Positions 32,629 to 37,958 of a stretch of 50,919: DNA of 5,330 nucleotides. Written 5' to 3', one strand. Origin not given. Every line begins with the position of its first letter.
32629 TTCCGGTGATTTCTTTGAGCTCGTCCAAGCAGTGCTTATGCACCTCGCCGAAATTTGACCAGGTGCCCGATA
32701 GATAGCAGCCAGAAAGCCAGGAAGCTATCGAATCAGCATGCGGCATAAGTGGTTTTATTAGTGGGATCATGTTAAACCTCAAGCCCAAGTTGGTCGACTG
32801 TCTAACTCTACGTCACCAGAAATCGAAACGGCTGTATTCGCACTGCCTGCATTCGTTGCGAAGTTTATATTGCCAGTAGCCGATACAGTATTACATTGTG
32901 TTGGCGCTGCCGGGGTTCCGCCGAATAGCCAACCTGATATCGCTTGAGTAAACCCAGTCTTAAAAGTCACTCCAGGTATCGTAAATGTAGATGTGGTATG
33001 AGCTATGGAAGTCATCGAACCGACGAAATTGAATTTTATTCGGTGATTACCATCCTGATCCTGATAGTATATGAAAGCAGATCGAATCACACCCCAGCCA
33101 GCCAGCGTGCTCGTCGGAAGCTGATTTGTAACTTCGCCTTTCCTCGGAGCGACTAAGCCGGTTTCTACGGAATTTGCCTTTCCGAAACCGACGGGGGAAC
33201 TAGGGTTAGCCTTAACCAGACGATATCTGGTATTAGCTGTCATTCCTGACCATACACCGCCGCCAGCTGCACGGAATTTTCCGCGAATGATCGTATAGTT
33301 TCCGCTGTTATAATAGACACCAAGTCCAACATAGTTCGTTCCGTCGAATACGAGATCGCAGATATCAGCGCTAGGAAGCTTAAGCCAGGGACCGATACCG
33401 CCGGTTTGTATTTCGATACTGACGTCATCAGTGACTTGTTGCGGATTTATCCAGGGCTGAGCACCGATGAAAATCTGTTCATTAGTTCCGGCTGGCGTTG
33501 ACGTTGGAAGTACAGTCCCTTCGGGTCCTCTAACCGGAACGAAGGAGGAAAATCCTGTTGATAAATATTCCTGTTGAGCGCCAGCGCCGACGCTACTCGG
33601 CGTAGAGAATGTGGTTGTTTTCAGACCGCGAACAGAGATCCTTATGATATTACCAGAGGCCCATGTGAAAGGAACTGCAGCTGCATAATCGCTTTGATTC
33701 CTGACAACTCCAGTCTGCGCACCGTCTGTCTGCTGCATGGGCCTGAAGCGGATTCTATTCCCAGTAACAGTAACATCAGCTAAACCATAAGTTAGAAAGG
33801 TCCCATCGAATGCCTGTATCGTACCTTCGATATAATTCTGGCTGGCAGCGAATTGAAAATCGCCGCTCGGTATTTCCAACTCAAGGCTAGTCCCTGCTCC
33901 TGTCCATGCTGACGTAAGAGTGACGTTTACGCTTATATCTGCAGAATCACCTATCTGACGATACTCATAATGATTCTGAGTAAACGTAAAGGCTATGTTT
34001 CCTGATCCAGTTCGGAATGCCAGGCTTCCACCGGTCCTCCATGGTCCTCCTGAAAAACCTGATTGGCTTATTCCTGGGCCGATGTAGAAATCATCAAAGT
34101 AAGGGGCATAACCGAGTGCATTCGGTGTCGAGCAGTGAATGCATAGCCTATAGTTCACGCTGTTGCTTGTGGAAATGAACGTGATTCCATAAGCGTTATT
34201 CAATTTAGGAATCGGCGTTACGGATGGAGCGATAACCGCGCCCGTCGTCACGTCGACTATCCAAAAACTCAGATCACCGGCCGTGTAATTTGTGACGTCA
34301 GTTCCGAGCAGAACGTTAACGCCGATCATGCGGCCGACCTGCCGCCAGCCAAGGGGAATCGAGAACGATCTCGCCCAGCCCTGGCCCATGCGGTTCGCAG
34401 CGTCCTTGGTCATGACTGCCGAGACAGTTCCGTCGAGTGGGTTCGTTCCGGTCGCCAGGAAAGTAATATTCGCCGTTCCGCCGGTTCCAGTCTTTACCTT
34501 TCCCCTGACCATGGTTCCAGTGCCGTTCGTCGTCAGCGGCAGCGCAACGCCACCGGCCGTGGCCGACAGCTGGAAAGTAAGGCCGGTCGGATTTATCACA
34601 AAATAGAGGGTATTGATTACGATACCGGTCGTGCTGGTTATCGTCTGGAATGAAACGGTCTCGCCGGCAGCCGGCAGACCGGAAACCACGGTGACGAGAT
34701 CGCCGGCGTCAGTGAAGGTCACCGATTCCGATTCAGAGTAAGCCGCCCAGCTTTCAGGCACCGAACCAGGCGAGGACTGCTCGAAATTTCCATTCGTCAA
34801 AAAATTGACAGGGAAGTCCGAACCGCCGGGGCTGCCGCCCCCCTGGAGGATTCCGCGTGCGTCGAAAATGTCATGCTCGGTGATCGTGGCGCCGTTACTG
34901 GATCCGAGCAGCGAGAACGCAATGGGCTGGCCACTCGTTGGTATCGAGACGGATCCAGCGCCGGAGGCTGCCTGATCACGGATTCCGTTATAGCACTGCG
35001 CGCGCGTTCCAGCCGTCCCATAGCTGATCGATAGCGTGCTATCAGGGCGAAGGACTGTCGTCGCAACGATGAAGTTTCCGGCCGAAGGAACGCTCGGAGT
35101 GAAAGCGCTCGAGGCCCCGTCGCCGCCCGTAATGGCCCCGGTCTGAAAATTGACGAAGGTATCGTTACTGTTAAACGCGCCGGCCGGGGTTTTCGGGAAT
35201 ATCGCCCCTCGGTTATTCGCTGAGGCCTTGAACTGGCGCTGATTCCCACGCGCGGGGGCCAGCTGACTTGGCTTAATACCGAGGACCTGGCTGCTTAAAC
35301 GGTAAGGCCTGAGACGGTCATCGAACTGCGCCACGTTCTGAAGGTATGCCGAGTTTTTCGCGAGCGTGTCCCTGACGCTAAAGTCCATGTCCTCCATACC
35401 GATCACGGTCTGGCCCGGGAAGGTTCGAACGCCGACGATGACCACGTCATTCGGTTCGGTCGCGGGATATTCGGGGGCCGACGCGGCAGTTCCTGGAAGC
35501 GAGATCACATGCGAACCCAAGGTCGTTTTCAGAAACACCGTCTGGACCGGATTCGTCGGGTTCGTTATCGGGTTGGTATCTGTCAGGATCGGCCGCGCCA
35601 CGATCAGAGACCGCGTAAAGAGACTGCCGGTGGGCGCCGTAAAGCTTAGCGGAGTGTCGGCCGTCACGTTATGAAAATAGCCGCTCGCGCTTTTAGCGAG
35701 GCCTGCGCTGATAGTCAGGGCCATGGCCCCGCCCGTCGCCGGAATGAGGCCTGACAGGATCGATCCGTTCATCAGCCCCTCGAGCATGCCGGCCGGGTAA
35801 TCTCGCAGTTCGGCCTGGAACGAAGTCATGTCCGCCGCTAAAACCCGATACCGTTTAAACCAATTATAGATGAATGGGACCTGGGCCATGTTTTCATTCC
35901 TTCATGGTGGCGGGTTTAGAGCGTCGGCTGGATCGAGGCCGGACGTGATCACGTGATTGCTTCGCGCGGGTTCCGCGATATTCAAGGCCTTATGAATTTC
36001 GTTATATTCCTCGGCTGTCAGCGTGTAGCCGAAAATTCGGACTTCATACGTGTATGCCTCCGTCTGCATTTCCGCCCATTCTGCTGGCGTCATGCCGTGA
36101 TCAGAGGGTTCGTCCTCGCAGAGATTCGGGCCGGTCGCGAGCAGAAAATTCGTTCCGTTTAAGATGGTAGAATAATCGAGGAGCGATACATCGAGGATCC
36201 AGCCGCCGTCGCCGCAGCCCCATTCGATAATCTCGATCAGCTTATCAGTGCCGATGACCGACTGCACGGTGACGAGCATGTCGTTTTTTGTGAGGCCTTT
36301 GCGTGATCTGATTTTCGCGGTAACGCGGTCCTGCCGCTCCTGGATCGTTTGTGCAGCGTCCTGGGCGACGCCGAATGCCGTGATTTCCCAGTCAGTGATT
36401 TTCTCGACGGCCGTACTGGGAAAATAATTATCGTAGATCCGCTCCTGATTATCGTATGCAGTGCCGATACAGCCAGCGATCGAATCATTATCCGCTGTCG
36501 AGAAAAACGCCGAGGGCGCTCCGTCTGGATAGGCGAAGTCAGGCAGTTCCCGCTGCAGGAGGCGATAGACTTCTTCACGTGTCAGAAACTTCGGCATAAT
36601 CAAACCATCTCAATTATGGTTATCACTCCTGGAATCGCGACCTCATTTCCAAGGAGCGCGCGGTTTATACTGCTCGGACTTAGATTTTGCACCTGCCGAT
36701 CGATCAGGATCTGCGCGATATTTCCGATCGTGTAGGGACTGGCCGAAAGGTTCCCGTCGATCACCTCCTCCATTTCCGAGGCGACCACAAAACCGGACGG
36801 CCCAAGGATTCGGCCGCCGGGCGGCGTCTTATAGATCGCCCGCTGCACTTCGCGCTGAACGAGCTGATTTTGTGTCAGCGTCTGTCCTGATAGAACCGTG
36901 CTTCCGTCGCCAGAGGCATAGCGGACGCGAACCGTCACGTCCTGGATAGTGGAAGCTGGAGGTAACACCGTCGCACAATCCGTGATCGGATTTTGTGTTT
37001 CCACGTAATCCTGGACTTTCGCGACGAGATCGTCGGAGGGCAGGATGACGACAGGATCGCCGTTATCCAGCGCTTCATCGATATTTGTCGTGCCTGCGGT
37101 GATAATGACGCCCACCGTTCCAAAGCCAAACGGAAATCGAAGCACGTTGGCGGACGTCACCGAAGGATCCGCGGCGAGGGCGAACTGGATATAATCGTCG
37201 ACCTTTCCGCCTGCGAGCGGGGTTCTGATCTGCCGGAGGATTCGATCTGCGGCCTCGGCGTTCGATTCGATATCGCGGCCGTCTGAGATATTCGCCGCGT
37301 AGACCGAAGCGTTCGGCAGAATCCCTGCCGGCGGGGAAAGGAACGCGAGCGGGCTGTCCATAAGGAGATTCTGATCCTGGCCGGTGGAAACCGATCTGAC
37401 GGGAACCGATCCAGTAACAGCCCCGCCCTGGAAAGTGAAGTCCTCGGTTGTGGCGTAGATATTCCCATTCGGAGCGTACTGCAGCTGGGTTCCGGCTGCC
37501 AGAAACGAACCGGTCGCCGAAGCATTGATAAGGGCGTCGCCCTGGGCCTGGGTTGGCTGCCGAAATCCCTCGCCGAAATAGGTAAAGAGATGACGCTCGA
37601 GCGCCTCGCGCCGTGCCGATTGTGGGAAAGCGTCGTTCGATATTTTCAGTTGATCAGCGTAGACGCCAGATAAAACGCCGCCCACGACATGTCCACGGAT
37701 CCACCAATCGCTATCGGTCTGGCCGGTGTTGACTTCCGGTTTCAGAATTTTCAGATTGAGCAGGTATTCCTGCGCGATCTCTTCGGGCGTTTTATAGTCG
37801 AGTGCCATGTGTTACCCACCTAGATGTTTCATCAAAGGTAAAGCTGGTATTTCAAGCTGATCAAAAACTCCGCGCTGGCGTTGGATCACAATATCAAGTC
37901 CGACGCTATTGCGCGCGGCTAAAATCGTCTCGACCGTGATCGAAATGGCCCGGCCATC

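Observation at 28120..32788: Amino-sugar modification cluster attached to the tail-fibre gene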

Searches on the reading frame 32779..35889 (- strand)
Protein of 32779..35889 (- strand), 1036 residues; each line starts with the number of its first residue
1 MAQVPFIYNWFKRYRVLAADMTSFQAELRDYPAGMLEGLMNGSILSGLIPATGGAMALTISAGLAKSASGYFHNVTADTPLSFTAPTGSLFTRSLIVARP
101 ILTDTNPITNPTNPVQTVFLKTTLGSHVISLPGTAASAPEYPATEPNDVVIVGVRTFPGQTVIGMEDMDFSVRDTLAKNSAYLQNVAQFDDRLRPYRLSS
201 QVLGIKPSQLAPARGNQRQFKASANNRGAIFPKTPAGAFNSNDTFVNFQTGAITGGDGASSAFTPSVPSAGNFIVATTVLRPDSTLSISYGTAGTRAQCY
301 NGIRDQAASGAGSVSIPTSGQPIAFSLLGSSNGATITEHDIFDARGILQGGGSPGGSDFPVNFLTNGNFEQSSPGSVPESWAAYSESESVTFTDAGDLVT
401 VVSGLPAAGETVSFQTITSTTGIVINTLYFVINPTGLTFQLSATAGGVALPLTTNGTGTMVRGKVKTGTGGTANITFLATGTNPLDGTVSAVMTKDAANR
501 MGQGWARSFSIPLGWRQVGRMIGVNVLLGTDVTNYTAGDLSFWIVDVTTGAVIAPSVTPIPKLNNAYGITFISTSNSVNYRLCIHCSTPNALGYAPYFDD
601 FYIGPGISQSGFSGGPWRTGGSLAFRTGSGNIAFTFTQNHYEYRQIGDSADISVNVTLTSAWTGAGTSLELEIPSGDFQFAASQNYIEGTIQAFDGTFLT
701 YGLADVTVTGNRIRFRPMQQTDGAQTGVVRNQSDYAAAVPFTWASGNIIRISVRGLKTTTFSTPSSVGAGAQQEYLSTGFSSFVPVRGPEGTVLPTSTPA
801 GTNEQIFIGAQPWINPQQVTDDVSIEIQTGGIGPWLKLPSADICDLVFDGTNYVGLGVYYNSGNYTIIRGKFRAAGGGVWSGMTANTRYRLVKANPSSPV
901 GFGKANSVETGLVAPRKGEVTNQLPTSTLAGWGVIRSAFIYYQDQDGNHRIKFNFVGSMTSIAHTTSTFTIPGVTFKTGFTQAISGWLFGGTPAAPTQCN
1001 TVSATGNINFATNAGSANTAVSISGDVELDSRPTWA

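Call 3: search_protein_families(library=pfam, proteins=[window:32779-35889:-], max_evalue=0.01)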
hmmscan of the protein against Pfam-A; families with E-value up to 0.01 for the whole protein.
window:32779-35889:- (1036 aa): 0 families

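Call 4: search_protein_families(library=phrogs, proteins=[window:32779-35889:-], max_evalue=0.001)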
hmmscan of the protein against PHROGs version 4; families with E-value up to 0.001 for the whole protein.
window:32779-35889:- (1036 aa): 1 family
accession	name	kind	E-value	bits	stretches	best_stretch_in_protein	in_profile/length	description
phrog_9370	-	tail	8.9e-05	22.4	1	393-470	273-347/460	tail fiber protein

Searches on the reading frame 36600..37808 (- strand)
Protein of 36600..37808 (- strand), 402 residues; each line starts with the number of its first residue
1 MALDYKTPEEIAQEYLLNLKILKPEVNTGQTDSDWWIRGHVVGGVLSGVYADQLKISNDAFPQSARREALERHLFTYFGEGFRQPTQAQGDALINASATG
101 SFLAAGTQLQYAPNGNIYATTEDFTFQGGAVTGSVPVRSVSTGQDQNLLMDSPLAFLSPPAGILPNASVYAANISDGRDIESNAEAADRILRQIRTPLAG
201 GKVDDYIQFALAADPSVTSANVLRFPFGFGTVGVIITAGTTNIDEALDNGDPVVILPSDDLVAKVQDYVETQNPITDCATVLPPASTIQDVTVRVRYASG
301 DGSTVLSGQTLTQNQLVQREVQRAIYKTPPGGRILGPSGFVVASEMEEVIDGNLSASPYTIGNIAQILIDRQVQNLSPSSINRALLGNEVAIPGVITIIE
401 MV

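Call 32: find_related_loci(query=A3, collection=viral_contigs, flank=10000)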
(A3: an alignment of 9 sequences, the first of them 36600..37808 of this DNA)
Query A3 (402 aa) in viral_contigs; peptide patterns used: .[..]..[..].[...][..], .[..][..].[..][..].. (x = any residue, [..] = any of these).
38 stretches matched a pattern; 16 encode a relative of the query (tblastn E <= 1e-3); 16 distinct loci.
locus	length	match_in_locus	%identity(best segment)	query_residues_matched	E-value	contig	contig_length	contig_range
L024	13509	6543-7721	69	5-398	9e-171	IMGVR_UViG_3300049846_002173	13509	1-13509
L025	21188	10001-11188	71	5-401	1e-170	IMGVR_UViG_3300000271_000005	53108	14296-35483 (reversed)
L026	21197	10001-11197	62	1-401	8e-166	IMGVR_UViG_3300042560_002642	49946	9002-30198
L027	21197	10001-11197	66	1-401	4e-164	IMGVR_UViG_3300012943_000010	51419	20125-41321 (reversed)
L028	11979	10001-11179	57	6-401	2e-142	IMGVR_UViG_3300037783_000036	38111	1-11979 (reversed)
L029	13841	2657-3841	57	5-400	1e-136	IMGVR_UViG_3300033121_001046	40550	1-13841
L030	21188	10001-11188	55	1-400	7e-135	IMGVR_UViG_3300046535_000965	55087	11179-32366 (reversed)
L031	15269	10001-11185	55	6-399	2e-133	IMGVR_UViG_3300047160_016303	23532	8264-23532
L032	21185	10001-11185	53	1-399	4e-133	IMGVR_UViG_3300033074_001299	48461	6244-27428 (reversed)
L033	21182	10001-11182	58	1-398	2e-130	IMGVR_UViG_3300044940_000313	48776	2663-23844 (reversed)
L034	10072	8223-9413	50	1-401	7e-120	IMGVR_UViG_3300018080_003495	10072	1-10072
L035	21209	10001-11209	53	1-401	6e-117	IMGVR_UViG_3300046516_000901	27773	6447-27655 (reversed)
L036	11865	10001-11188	50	1-401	8e-116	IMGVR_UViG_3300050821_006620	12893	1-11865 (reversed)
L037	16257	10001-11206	47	6-401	9e-89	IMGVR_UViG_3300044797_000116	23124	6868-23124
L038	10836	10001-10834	51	1-274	4e-77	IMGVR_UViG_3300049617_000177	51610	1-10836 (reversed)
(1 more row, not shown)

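Call 36: search_protein_families(library=pfam, proteins=[L030:12870-13958:+, L030:13959-14378:+, L030:14412-14861:+, L030:14861-15286:+, L030:15470-16018:+, L032:14941-15750:+, L032:15747-16181:+, L032:16816-17391:+, L032:19112-19948:+, L032:19917-20840:+], max_evalue=0.01)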
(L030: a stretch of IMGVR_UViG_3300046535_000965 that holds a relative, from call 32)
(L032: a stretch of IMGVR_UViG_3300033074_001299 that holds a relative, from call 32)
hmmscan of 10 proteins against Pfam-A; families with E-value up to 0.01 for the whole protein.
L030:12870-13958:+ (362 aa): 0 families

L030:13959-14378:+ (139 aa): 5 families
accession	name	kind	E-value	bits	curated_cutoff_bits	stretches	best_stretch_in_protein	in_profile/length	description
PF08657.15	DASH_Spc34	-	0.0012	19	26.7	1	35-113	208-279/280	DASH complex subunit Spc34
PF19111.5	DUF5798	-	0.0022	18.6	27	1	24-107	6-84/89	Family of unknown function (DUF5798)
PF05055.17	DUF677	-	0.0022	17.4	29.1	1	37-110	228-290/336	Protein of unknown function (DUF677)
PF05010.19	TACC_C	-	0.0033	17.6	29.9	1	38-117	11-90/201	Transforming acidic coiled-coil-containing protein (TACC), C-terminal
PF12329.13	TMF_DNA_bd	-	0.0054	17.1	35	0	42-85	26-69/74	TATA element modulatory factor 1 DNA binding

L030:14412-14861:+ (149 aa): 0 families

L030:14861-15286:+ (141 aa): 0 families

L030:15470-16018:+ (182 aa): 2 families
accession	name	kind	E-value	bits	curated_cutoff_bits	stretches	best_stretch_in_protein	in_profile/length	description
PF05838.17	Glyco_hydro_108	-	1e-23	84.1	21.2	1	16-100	2-85/85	Glycosyl hydrolase 108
PF09374.15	PG_binding_3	-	4.5e-06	27.2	24.6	1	108-175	6-75/76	Predicted Peptidoglycan domain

L032:14941-15750:+ (269 aa): 0 families

L032:15747-16181:+ (144 aa): 1 family
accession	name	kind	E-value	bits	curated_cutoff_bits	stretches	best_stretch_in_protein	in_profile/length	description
PF14357.11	DUF4404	-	0.0039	18.3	27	1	47-110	3-65/83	Domain of unknown function (DUF4404)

L032:16816-17391:+ (191 aa): 0 families

L032:19112-19948:+ (278 aa): 0 families

L032:19917-20840:+ (307 aa): 1 family
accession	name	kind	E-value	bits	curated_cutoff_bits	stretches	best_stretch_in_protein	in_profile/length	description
PF12851.13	Tet_JBP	-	2e-22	79.6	34.9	1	132-263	29-163/164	Oxygenase domain of the 2OGFeDO superfamily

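Call 45: search_dna_similar(query=window:36600-37808:-, collection=phages, mode=protein, max_evalue=1e-10, max_rows=20)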
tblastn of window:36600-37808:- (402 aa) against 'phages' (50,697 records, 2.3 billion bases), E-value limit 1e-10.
Records with a match: 11; places in all: 11; records where one place covers at least 80% of the query: 2.
Best place of each record, by identity: <60% 11.
By first word of the organism name: Ralstonia 5; Mannheimia 2; Haemophilus 2; Klebsiella 1; Alteromonadaceae 1.
By host as written in the record: Ralstonia solanacearum 5; Mannheimia haemolytica 3927A 2; Haemophilus parasuis 34086b 2; Klebsiella pneumoniae ST405-OXA48 1; Alteromonadaceae 1.
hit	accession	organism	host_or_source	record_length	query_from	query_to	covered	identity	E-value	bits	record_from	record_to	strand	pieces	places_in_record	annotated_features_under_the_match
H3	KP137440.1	Mannheimia phage vB_MhM_3927AP2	Mannheimia haemolytica 3927A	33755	5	350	86%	28.0%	4e-20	99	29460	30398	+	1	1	baseplate J protein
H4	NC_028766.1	Mannheimia phage vB_MhM_3927AP2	Mannheimia haemolytica 3927A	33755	5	350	86%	28.0%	4e-20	99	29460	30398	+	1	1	baseplate protein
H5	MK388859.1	Klebsiella phage ST405-OXA48phi1.1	Klebsiella pneumoniae ST405-OXA48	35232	7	305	74%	30.1%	4e-11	71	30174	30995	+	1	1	baseplate J protein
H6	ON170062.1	Ralstonia phage YO023_3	Ralstonia solanacearum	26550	44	335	73%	30.0%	2e-14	81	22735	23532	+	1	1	record has no annotation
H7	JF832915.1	Haemophilus phage SuMu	Haemophilus parasuis 34086b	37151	7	296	72%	30.1%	2e-18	93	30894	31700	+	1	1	baseplate J family protein gp47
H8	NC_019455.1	Haemophilus phage SuMu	Haemophilus parasuis 34086b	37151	7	296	72%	30.1%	2e-18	93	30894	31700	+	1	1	tail protein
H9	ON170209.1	Ralstonia phage YO122_2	Ralstonia solanacearum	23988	44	335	73%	29.7%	5e-14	80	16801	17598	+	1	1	record has no annotation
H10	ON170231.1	Ralstonia phage YO135_4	Ralstonia solanacearum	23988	44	335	73%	29.7%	5e-14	80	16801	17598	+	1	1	record has no annotation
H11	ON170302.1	Ralstonia phage YO178_1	Ralstonia solanacearum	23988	44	335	73%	29.7%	5e-14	80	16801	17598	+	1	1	record has no annotation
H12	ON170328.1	Ralstonia phage YO194_2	Ralstonia solanacearum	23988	44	335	73%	29.7%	5e-14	80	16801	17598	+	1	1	record has no annotation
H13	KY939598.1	Alteromonadaceae phage B23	Alteromonadaceae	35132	44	309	66%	28.4%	1e-12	76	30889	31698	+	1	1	tail protein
